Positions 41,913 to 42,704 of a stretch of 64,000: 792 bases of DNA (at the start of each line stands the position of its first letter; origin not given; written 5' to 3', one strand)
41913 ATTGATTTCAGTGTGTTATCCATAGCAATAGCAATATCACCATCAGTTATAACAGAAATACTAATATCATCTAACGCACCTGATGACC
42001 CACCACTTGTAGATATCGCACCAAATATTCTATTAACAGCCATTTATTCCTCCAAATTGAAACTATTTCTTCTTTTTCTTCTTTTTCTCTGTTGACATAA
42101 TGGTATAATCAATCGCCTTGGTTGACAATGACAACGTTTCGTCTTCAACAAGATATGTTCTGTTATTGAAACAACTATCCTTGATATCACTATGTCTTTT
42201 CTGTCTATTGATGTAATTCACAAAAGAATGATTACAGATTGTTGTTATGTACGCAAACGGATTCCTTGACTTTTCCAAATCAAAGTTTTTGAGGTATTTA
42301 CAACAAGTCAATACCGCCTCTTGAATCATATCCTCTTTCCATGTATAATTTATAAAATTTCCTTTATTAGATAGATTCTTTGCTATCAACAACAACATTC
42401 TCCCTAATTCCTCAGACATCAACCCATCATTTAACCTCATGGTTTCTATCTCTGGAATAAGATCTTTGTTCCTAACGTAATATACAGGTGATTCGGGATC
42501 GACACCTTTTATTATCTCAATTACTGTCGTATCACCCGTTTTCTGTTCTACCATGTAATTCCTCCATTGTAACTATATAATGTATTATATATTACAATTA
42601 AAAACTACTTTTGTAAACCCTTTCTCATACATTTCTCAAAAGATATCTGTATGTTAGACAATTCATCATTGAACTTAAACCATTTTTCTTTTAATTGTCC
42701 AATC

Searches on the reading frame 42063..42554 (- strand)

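Call 64: search_protein_families(library=pfam, proteins=[window:42063-42554:-], max_evalue=0.01)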
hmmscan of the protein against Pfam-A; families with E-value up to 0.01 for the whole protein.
window:42063-42554:- (163 aa): 1 family
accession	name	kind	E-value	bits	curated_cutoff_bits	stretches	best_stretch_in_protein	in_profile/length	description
PF04542.20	Sigma70_r2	-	2e-07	31.1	24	1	49-120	4-70/71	Sigma-70 region 2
